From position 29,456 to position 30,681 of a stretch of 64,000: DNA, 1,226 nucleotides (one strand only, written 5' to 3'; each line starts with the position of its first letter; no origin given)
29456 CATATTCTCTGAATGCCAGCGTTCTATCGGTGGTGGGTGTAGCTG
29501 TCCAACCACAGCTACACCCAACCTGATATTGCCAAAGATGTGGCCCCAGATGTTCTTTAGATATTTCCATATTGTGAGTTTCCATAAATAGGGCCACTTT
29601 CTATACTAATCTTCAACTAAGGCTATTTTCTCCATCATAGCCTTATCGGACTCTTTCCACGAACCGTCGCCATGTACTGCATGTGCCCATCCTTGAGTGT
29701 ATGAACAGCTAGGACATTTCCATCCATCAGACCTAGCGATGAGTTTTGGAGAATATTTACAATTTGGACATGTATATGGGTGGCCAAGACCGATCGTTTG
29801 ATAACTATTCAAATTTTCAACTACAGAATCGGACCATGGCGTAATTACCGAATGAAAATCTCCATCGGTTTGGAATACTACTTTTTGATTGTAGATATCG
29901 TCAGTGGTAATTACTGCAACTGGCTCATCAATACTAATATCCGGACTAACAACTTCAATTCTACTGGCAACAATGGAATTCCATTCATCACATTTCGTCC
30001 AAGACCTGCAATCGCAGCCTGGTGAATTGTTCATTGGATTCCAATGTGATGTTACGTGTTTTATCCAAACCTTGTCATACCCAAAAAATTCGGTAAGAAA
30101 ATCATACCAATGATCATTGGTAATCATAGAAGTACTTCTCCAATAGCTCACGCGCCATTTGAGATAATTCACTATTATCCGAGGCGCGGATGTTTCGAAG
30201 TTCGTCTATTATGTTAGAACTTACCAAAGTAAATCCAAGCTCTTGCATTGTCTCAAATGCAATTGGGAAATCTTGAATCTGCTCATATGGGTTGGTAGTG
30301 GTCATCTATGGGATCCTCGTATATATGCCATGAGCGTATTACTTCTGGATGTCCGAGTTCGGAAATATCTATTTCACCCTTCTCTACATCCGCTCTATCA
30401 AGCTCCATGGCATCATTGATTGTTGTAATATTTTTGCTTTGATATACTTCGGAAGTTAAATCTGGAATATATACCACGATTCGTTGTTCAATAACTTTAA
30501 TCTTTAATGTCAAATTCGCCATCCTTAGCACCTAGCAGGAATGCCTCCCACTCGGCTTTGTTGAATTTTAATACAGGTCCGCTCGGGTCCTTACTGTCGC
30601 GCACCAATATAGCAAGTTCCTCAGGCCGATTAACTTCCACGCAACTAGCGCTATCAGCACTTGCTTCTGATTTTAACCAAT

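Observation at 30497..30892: Phage-encoded DUF397 (BldB-like) protein with extra N-terminal partial repeats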

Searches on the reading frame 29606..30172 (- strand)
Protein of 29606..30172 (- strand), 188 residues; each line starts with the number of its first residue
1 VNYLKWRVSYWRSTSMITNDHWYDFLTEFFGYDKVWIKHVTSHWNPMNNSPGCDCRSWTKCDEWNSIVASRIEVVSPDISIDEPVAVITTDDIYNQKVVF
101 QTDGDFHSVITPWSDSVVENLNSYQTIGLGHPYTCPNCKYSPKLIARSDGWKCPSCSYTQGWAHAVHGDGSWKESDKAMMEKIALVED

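Call 3: search_protein_families(library=pfam, proteins=[window:29606-30172:-], max_evalue=0.1)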
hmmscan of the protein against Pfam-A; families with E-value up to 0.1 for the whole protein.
window:29606-30172:- (188 aa): 1 family
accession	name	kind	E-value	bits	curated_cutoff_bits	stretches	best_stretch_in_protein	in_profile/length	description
PF07282.18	Cas12f1-like_TNB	-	0.045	14.4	26.3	0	134-159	30-49/60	Cas12f1-like, TNB domain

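Call 73: search_protein_families(library=padloc, max_evalue=0.01, proteins=[window:29606-30172:-])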
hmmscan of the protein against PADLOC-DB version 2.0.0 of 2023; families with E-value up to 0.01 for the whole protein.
window:29606-30172:- (188 aa): 0 families

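Call 74: search_protein_families(library=ncbifam, max_evalue=0.01, proteins=[window:29606-30172:-])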
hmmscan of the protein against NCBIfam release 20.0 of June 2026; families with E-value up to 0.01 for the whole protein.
window:29606-30172:- (188 aa): 0 families

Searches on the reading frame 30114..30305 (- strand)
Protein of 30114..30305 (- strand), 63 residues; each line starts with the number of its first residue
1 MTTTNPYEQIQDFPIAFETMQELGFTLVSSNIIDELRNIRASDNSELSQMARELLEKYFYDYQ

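Call 3: search_protein_families(library=pfam, proteins=[window:30114-30305:-], max_evalue=0.1)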
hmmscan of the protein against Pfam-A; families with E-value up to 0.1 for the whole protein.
window:30114-30305:- (63 aa): 2 families
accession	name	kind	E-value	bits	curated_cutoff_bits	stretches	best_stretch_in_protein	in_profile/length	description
PF08711.16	Med26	-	0.0051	17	20.6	1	26-57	15-47/52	TFIIS helical bundle-like domain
PF16186.11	Arm_3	-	0.048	13.7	28.8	1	38-61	18-41/53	Atypical Arm repeat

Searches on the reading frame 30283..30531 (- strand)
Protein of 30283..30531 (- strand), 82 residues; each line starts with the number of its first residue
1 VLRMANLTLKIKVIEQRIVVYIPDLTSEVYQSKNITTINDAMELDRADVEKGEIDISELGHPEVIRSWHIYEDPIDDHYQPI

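Call 3: search_protein_families(library=pfam, proteins=[window:30283-30531:-], max_evalue=0.1)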
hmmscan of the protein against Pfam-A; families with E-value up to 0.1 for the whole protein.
window:30283-30531:- (82 aa): 0 families

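Call 73: search_protein_families(library=padloc, max_evalue=0.01, proteins=[window:30283-30531:-])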
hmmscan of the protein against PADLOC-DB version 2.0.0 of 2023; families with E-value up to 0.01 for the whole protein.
window:30283-30531:- (82 aa): 0 families

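Call 74: search_protein_families(library=ncbifam, max_evalue=0.01, proteins=[window:30283-30531:-])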
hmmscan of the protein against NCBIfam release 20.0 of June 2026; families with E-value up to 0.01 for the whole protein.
window:30283-30531:- (82 aa): 0 families
